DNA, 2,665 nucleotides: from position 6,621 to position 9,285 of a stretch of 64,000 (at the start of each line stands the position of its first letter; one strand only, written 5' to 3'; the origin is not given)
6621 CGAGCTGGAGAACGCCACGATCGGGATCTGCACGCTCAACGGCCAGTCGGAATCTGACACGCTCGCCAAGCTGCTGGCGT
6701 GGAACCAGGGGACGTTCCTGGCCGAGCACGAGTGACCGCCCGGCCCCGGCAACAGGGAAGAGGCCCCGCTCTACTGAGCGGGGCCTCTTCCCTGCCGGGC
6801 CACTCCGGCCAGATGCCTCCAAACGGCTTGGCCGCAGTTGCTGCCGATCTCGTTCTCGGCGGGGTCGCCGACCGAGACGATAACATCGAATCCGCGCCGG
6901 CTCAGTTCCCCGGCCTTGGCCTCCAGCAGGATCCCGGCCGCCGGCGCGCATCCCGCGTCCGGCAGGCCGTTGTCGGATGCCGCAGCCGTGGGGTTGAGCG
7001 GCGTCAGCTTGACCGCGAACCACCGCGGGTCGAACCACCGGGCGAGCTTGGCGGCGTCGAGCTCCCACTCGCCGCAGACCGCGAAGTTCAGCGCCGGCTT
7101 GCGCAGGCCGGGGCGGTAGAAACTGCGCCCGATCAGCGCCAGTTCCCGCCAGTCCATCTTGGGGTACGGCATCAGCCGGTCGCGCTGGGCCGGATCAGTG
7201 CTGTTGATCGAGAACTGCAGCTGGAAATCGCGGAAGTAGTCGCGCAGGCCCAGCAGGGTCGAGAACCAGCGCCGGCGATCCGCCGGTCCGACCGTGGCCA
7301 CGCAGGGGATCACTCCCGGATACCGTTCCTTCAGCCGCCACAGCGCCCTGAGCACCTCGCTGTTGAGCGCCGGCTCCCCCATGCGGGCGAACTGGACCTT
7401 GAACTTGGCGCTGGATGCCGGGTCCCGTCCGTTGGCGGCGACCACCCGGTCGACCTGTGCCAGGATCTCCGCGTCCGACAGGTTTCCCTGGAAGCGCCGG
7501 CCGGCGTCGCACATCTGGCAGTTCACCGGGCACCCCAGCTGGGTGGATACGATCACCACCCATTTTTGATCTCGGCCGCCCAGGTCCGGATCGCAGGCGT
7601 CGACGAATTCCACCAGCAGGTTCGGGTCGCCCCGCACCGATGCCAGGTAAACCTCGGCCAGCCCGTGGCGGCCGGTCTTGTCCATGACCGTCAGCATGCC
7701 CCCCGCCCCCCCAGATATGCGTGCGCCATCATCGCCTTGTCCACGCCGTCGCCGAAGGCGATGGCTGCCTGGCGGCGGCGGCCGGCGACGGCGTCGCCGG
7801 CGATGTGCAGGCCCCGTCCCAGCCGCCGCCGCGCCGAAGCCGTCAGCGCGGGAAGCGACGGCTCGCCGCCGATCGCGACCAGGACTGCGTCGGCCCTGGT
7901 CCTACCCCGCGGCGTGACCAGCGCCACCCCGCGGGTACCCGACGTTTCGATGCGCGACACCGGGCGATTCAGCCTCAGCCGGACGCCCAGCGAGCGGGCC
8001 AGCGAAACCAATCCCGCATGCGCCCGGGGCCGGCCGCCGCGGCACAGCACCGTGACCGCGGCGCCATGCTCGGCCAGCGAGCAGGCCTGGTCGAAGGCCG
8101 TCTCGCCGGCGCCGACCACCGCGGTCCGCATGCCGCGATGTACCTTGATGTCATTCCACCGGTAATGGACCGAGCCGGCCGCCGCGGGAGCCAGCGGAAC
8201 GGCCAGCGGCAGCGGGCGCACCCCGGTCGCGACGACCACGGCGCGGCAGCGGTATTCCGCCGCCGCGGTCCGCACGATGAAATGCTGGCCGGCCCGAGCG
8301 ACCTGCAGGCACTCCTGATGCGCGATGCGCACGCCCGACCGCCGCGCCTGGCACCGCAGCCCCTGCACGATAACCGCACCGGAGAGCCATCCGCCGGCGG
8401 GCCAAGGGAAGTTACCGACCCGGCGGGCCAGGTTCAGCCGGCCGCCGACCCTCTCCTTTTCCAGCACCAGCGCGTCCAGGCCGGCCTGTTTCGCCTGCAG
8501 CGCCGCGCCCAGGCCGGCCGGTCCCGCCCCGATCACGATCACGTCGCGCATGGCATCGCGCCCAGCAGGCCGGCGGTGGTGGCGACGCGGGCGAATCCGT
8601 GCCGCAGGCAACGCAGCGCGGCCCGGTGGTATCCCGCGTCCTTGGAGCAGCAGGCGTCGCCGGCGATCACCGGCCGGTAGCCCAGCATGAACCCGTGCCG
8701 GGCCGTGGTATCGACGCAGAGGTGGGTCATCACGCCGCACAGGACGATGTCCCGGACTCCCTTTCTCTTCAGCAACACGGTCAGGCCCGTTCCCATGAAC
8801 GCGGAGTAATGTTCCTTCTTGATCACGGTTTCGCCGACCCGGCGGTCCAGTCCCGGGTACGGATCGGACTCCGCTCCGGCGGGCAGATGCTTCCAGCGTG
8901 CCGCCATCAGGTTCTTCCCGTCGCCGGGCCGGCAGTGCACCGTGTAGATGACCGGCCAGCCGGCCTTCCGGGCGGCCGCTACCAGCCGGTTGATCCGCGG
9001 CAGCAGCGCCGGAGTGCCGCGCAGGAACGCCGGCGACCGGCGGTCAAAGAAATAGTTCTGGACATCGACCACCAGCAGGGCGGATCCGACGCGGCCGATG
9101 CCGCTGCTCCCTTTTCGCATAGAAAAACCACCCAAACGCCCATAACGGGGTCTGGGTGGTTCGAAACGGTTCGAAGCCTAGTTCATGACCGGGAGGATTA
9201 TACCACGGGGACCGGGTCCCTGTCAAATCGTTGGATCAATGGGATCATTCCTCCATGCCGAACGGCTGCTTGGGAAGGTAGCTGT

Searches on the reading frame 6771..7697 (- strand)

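Call 6: search_protein_families(library=pfam, proteins=[window:6771-7697:-], max_evalue=0.0001)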
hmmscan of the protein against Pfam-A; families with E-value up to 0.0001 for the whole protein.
window:6771-7697:- (308 aa): 1 family
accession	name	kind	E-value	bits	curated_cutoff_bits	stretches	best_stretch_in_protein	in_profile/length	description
PF04055.27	Radical_SAM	-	1.7e-05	25.5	29.5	1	51-175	2-120/166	Radical SAM superfamily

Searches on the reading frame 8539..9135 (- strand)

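Call 6: search_protein_families(library=pfam, proteins=[window:8539-9135:-], max_evalue=0.0001)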
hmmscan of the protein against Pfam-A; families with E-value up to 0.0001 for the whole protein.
window:8539-9135:- (198 aa): 1 family
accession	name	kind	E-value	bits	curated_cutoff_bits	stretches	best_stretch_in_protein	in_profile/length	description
PF00857.26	Isochorismatase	-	4.4e-44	151.1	27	1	18-188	1-174/175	Isochorismatase domain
